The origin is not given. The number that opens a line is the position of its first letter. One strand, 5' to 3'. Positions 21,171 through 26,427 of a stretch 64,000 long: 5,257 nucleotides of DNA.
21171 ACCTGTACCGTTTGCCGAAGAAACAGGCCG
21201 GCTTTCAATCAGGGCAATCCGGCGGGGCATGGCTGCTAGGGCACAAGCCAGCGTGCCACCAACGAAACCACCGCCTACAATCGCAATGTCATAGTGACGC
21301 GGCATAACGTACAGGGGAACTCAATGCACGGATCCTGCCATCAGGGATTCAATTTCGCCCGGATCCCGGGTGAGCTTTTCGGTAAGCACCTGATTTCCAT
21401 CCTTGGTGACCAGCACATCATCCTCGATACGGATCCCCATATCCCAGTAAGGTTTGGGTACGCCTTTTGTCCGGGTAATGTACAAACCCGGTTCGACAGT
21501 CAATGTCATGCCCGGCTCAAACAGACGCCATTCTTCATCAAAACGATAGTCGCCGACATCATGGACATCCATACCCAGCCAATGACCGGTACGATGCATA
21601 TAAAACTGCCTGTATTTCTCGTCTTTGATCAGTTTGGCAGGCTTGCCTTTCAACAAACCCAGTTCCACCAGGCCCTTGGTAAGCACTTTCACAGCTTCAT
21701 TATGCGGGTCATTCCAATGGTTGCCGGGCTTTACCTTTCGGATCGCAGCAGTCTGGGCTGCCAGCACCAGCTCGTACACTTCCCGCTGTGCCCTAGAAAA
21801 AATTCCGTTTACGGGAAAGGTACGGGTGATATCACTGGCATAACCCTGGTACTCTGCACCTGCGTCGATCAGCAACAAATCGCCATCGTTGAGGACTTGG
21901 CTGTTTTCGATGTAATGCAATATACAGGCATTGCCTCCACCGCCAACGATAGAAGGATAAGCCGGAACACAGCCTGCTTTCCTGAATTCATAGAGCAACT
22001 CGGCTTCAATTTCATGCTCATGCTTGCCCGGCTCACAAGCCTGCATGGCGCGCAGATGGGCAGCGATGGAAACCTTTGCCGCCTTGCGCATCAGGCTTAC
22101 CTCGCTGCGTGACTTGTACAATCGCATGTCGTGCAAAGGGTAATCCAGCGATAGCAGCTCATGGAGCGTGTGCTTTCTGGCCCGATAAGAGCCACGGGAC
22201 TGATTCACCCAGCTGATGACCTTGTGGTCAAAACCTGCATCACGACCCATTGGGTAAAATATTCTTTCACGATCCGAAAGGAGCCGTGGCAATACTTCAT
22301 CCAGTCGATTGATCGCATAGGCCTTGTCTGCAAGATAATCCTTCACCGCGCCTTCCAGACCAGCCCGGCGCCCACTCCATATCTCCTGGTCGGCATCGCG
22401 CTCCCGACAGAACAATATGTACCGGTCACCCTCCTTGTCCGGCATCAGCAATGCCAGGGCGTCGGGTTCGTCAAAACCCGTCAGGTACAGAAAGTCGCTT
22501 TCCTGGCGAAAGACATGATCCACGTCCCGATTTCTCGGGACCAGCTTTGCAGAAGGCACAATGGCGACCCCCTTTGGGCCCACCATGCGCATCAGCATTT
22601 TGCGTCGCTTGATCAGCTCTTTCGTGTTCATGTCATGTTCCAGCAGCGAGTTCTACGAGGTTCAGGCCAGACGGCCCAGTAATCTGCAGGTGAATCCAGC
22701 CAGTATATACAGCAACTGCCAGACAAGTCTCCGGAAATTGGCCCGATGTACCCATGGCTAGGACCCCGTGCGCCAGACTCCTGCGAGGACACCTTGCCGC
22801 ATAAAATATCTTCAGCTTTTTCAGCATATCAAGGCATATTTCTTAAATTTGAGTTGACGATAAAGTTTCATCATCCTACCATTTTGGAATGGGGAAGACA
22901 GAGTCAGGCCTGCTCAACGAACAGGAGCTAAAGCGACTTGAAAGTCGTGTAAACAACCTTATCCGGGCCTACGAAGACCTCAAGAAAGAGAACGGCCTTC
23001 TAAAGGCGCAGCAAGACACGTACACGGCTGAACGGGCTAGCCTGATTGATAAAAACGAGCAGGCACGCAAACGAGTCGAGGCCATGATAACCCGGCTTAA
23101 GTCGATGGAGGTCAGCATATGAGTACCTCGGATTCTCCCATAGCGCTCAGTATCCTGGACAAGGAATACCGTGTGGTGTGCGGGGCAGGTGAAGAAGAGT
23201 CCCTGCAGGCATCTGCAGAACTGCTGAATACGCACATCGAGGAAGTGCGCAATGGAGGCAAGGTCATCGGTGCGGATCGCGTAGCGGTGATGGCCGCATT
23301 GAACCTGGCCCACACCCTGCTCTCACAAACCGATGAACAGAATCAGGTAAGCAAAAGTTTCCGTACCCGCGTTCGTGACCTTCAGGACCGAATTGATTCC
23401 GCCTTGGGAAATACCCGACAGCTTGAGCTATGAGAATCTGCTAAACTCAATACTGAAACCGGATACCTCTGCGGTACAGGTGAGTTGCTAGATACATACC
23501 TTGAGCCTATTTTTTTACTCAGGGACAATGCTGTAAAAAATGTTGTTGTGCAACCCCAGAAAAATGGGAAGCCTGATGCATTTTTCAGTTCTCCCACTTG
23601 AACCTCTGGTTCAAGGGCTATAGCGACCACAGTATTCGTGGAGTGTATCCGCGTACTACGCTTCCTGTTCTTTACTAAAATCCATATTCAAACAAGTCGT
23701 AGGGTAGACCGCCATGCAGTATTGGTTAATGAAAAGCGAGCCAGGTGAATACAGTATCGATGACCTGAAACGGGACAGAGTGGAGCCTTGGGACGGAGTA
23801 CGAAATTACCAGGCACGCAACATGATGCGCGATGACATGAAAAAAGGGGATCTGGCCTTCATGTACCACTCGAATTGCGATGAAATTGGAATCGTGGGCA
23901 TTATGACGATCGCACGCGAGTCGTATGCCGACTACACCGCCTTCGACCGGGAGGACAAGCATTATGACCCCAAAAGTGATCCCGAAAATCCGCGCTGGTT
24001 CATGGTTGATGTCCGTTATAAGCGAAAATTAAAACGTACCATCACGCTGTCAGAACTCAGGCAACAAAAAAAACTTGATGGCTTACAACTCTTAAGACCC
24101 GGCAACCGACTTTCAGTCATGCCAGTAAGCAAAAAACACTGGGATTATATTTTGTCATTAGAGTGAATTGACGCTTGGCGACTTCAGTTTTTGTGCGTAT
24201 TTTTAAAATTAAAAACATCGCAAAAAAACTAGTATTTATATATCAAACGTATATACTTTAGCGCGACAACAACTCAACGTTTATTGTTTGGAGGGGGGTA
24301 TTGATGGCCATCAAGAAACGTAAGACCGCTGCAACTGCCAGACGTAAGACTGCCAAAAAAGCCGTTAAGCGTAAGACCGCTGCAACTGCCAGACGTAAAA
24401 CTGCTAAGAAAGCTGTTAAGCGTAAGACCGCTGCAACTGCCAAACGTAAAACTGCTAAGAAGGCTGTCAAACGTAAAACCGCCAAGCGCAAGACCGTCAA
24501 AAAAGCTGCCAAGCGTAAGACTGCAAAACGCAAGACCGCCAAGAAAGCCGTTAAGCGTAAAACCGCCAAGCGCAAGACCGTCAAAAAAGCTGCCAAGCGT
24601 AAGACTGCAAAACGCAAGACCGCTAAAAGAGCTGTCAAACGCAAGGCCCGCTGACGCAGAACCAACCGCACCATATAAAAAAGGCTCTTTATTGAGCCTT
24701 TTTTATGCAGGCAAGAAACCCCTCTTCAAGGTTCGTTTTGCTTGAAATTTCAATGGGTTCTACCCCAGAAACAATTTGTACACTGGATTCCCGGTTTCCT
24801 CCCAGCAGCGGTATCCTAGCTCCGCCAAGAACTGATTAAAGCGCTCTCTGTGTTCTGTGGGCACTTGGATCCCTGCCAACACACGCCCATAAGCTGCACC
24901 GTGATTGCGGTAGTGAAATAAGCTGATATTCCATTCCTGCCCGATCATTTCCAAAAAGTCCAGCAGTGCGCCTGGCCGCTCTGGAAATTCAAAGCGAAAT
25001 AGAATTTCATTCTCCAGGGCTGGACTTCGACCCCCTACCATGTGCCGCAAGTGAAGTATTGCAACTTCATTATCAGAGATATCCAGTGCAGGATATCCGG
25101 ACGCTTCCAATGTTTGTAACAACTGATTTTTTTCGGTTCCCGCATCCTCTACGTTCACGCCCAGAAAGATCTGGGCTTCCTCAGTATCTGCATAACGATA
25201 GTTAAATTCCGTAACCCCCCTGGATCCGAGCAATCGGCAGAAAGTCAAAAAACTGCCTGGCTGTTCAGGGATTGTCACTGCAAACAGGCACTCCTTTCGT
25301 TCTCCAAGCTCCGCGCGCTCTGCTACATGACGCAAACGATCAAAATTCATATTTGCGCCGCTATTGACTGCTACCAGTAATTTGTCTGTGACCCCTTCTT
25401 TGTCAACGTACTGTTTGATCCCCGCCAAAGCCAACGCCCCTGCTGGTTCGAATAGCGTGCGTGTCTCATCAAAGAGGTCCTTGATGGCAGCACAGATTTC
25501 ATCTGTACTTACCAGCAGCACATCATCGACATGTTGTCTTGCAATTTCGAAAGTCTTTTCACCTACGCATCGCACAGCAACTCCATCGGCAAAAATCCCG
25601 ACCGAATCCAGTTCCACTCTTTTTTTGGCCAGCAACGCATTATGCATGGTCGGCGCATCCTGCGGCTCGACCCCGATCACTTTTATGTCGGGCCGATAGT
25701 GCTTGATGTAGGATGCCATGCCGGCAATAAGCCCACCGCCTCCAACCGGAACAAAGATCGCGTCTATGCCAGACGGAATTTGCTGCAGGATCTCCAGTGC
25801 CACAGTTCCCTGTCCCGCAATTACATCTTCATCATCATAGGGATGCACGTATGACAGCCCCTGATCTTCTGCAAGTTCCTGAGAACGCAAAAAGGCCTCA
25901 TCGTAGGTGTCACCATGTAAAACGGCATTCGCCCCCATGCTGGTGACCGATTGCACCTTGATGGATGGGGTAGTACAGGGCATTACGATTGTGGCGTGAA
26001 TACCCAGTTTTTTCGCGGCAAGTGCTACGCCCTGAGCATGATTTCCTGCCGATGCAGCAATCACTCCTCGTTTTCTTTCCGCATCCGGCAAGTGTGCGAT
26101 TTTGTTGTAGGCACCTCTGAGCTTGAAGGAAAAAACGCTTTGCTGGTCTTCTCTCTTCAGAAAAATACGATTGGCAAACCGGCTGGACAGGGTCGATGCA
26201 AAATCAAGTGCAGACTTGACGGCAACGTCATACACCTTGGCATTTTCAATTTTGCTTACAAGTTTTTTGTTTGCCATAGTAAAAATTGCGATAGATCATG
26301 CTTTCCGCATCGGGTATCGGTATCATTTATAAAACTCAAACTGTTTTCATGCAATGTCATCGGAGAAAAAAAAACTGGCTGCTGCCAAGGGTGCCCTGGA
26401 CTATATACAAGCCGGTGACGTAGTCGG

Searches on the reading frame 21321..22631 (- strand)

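Call 56: search_protein_families(library=pfam, proteins=[window:21321-22631:-], max_evalue=0.0001)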
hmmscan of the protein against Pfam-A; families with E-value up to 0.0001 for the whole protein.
window:21321-22631:- (436 aa): 2 families
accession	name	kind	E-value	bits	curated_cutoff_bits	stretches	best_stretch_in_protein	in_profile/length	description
PF00557.29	Peptidase_M24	-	3e-66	223.6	23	1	180-410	2-208/208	Metallopeptidase family M24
PF05195.22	AMP_N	-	2.4e-38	131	24.6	1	8-125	3-121/121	Aminopeptidase P, N-terminal domain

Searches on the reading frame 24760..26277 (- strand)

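Call 57: search_protein_families(library=pfam, proteins=[window:24760-26277:-], max_evalue=0.0001)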
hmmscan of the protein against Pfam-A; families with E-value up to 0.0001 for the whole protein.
window:24760-26277:- (505 aa): 2 families
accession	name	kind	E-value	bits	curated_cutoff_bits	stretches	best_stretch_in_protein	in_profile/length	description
PF00291.31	PALP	-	4.2e-78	263.1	35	1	28-307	14-295/295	Pyridoxal-phosphate dependent enzyme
PF00585.24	Thr_dehydrat_C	-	2.3e-51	172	27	2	421-504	7-91/91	C-terminal regulatory domain of Threonine dehydratase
